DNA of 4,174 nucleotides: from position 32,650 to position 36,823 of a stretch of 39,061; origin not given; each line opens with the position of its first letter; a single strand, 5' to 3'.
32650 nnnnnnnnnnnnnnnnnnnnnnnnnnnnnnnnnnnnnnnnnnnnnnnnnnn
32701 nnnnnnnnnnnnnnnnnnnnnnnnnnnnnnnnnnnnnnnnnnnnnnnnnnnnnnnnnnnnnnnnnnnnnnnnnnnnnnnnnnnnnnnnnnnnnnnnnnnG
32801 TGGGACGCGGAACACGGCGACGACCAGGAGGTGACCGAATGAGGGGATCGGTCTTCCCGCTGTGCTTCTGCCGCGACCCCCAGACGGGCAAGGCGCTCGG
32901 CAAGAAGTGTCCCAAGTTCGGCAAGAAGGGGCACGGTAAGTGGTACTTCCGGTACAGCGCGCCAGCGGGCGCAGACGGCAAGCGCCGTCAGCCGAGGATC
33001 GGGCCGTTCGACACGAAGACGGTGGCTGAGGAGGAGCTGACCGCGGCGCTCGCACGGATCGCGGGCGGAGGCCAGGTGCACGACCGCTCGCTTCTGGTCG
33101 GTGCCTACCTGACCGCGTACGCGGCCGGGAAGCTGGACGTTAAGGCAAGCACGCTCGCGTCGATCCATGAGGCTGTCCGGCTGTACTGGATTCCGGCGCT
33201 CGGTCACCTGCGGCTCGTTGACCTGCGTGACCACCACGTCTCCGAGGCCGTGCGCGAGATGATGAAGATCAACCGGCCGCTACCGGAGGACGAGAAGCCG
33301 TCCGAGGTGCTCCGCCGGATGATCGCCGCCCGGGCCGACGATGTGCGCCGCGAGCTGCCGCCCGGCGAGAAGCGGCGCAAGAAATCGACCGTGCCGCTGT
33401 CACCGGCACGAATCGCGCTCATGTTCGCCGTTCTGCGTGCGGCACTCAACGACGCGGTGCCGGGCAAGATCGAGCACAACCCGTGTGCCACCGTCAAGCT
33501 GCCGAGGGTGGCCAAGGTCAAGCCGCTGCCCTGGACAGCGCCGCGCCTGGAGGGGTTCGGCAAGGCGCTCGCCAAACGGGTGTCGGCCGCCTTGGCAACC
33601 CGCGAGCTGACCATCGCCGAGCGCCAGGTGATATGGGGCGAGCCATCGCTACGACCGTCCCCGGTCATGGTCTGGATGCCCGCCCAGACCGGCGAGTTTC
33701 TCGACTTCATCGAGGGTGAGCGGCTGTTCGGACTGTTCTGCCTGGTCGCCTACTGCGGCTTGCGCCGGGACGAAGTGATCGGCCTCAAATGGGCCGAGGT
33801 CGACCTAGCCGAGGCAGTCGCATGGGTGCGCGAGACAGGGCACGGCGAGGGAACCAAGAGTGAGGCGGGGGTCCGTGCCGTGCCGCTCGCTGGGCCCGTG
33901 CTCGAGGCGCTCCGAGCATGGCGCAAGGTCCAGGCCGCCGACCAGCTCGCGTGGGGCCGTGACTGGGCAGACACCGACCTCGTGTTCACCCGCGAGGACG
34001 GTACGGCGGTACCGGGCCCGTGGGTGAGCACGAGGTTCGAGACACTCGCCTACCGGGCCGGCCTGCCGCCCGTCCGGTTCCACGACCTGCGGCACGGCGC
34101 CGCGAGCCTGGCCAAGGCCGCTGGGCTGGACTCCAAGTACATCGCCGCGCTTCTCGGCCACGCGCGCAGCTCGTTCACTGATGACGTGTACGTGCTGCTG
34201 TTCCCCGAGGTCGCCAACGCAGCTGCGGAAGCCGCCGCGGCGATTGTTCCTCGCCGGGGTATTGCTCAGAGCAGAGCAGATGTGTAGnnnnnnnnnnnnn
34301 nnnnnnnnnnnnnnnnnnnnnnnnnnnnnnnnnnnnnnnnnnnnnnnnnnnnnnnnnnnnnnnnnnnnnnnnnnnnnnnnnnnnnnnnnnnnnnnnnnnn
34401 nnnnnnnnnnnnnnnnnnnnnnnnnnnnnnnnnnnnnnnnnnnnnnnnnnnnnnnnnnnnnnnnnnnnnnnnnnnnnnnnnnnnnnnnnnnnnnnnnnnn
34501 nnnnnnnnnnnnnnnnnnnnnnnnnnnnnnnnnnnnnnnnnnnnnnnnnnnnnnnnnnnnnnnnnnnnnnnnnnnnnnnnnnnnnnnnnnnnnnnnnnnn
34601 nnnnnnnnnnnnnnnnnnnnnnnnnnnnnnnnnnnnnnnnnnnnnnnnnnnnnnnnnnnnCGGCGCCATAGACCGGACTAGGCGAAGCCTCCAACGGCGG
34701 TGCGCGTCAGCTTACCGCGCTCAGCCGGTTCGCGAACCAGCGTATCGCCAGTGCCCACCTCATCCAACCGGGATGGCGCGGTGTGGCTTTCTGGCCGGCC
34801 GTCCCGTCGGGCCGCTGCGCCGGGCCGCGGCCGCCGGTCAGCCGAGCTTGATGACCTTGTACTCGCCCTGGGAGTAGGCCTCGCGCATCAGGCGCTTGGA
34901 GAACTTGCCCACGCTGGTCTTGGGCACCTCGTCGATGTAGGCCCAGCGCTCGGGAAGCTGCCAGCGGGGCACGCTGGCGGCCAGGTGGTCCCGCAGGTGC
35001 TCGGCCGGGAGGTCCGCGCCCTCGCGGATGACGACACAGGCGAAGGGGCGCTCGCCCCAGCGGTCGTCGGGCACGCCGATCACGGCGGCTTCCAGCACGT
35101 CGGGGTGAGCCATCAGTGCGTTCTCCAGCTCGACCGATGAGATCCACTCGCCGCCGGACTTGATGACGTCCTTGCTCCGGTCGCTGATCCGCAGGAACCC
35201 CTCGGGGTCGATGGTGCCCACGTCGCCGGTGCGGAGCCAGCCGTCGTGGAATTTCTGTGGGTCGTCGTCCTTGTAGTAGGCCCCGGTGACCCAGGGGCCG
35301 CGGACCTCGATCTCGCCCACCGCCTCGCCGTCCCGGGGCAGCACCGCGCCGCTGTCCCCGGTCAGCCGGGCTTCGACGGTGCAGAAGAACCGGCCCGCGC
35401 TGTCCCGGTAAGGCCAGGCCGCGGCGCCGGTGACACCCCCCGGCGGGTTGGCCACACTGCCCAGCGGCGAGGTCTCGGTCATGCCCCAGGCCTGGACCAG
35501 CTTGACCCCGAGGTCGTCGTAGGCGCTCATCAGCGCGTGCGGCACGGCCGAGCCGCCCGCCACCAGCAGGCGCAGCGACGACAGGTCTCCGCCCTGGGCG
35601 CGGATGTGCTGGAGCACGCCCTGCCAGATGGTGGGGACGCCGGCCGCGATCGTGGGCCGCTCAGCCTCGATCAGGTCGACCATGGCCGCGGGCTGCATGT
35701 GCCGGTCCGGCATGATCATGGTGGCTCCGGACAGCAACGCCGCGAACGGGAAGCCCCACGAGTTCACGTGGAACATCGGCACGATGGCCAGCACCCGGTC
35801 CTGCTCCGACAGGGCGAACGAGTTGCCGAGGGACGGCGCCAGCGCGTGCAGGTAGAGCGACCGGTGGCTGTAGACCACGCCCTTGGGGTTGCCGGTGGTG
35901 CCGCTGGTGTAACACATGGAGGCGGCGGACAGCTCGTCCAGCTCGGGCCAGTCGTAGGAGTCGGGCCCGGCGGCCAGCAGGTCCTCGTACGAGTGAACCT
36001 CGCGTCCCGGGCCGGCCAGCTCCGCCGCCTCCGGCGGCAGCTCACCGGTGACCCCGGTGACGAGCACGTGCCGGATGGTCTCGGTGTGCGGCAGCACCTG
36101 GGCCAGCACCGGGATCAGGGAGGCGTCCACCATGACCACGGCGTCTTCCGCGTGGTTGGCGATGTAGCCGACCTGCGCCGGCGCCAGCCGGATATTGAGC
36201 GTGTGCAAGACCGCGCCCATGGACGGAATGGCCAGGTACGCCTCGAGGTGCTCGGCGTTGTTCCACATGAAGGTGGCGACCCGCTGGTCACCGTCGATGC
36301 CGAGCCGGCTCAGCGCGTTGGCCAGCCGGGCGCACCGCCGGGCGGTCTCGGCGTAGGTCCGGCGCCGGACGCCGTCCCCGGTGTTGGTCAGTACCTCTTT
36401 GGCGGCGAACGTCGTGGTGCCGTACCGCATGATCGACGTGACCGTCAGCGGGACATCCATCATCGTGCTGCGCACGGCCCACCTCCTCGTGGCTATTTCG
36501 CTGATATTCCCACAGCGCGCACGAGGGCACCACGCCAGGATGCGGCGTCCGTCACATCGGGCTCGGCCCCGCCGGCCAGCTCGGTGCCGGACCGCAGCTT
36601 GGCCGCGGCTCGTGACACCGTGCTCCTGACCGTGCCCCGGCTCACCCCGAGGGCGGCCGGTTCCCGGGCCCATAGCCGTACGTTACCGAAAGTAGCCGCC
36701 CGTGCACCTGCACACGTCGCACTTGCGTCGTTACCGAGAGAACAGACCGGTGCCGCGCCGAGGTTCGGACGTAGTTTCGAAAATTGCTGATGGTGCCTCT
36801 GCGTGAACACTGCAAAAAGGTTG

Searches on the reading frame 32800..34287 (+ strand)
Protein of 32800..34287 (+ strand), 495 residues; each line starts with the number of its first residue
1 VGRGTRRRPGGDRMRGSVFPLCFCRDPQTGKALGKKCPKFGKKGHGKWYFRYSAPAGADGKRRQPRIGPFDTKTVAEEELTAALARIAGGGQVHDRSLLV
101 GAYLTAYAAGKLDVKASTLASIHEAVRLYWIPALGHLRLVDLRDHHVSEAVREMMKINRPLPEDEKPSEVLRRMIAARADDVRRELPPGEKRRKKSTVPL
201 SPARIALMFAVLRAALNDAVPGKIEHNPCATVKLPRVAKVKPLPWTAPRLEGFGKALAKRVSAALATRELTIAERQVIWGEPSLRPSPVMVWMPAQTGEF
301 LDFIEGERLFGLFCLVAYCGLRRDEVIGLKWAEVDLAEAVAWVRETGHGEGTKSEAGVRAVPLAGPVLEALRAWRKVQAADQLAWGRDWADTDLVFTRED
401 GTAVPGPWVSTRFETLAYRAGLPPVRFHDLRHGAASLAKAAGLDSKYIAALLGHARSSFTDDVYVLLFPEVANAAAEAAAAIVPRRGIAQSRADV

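Call 10: search_protein_families(library=pfam, proteins=[window:32800-34287:+], max_evalue=0.01)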
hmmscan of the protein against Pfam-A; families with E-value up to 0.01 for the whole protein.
window:32800-34287:+ (495 aa): 2 families
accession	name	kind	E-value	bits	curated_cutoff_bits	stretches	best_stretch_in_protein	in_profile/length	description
PF00589.27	Phage_integrase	-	1.4e-19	70.9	27.1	1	308-465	23-166/172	Phage integrase family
PF14657.12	Arm-DNA-bind_4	-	0.00056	19.9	22.3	1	47-90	1-45/47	Arm DNA-binding domain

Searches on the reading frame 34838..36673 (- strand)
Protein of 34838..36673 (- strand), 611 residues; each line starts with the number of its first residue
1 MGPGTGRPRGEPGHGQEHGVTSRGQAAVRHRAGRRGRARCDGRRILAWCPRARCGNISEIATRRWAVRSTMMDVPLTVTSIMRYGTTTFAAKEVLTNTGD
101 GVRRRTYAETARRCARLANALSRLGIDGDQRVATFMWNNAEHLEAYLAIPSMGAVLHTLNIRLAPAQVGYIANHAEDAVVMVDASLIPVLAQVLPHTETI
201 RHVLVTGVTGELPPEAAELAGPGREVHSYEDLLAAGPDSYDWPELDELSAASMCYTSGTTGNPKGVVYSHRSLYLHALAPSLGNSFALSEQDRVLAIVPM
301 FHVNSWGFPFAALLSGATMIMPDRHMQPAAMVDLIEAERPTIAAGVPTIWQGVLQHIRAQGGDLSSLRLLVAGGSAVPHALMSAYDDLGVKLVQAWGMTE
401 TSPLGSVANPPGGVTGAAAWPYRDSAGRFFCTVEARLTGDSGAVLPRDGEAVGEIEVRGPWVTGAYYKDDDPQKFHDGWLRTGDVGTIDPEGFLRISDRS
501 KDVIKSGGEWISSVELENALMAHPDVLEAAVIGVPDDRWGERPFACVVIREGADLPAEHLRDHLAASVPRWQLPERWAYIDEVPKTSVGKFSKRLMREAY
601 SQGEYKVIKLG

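Call 105: list_cluster_members(proteins=[window:34838-36673:-, window:36874-38106:+, window:32800-34287:+, window:30320-31210:-])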
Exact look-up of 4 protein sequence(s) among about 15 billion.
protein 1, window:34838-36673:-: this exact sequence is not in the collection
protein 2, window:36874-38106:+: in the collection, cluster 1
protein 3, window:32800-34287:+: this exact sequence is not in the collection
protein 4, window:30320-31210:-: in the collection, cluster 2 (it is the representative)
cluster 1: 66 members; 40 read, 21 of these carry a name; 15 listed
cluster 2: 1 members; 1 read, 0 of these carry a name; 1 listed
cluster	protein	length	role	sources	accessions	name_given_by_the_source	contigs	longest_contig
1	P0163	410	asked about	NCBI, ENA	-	-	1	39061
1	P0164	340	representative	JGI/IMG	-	hypothetical protein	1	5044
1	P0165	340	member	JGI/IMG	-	hypothetical protein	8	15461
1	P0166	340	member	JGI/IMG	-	hypothetical protein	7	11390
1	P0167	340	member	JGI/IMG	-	hypothetical protein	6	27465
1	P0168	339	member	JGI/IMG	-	hypothetical protein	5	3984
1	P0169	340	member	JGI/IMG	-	hypothetical protein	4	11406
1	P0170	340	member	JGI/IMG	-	hypothetical protein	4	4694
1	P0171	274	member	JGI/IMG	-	hypothetical protein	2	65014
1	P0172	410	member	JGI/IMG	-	hypothetical protein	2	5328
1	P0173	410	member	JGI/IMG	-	hypothetical protein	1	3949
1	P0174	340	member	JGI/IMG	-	hypothetical protein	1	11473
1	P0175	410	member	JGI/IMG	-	hypothetical protein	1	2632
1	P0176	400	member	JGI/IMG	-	hypothetical protein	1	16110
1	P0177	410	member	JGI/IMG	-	hypothetical protein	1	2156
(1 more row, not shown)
